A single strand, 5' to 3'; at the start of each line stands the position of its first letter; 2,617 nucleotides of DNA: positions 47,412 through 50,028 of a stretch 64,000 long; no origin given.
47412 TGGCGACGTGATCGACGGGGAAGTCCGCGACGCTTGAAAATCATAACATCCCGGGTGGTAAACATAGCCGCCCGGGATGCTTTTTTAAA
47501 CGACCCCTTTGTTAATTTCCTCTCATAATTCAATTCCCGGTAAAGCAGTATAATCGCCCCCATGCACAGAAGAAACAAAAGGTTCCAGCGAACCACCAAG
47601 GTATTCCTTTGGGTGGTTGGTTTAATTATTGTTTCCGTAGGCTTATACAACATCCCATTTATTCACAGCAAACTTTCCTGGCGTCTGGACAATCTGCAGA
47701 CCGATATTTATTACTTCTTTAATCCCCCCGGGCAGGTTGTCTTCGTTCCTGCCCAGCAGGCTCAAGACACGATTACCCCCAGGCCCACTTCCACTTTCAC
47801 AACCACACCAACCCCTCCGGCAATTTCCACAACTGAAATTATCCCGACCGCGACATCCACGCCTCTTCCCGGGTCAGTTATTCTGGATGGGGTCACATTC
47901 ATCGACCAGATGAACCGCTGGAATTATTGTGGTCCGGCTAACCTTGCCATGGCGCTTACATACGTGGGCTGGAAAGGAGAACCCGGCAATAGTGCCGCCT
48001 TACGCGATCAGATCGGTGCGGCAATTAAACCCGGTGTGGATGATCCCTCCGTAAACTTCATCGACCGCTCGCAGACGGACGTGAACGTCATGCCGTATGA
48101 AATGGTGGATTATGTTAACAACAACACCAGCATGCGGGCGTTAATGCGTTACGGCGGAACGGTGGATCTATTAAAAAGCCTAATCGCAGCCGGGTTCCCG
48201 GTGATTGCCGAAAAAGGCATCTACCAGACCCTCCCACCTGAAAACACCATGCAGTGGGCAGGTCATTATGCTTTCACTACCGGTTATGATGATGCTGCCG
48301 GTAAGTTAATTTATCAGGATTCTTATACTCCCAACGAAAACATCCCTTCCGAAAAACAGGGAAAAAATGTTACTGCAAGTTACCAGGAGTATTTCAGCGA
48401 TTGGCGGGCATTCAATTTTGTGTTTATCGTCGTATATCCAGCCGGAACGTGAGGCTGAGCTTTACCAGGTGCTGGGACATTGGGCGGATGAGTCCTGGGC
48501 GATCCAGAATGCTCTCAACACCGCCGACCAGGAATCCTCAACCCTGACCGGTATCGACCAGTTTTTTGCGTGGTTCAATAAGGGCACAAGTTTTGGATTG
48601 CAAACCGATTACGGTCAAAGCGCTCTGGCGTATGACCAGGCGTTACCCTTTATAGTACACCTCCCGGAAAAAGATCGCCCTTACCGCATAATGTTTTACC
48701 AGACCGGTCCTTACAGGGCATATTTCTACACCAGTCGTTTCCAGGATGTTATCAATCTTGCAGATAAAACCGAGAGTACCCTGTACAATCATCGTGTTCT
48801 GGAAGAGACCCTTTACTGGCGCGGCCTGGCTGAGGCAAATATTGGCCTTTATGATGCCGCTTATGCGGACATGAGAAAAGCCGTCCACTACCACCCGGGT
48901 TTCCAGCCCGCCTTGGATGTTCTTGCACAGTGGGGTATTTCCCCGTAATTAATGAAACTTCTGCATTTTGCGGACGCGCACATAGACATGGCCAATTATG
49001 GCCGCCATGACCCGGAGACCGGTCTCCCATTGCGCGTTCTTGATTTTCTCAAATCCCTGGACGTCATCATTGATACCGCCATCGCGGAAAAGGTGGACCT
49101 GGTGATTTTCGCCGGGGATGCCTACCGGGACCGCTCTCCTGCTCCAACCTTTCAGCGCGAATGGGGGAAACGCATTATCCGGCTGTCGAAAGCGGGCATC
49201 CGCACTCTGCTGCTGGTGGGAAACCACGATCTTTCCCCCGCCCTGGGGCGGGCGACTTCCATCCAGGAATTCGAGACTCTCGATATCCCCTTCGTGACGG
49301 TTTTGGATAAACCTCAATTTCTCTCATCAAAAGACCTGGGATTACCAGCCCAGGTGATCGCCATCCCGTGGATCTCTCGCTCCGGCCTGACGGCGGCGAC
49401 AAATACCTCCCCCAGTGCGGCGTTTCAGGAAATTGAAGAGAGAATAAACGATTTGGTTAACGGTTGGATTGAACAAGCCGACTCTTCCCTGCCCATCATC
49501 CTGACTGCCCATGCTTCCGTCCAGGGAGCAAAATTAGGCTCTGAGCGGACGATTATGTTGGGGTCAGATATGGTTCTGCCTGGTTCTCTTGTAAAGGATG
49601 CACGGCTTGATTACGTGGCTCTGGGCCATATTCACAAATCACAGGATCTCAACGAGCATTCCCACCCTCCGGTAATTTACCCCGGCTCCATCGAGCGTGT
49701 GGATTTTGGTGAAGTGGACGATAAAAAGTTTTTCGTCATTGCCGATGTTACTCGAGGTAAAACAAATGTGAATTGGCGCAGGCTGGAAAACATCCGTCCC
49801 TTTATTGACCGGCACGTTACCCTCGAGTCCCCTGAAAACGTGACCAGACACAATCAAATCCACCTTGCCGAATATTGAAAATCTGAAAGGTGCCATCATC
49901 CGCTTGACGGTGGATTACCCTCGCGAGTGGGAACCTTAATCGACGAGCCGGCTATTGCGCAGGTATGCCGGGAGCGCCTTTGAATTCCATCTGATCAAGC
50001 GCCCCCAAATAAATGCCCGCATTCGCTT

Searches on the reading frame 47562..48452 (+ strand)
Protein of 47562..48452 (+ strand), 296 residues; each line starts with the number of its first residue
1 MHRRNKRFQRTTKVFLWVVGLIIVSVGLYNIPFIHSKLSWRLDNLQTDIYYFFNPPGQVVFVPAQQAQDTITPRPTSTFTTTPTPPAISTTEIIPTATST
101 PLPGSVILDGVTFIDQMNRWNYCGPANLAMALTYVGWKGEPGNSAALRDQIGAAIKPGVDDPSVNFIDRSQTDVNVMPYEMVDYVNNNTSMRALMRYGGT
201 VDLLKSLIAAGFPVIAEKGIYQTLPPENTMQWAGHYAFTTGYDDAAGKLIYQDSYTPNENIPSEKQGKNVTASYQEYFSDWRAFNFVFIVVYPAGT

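Call 58: search_protein_families(library=pfam, proteins=[window:47562-48452:+], max_evalue=0.000001)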
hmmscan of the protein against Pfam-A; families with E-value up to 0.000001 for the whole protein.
window:47562-48452:+ (296 aa): 1 family
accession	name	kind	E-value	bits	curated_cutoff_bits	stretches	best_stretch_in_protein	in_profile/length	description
PF13529.12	Peptidase_C39_2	-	3.8e-11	44.2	24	1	111-255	3-143/143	Peptidase_C39 like family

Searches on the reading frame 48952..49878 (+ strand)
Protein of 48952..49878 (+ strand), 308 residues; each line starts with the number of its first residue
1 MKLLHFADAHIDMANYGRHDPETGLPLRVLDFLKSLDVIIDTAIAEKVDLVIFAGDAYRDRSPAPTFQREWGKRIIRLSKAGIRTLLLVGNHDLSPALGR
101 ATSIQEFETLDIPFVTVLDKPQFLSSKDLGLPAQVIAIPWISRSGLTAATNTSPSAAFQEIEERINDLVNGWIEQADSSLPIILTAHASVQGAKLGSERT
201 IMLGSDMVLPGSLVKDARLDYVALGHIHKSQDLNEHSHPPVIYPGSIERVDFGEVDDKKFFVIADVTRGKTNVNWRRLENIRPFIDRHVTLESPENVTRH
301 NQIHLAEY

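Call 58: search_protein_families(library=pfam, proteins=[window:48952-49878:+], max_evalue=0.000001)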
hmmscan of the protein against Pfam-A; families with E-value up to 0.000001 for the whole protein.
window:48952-49878:+ (308 aa): 1 family
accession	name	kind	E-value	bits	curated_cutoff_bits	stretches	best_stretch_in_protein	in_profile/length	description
PF00149.33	Metallophos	-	1.6e-12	48.7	21.5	1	1-229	1-190/191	Calcineurin-like phosphoesterase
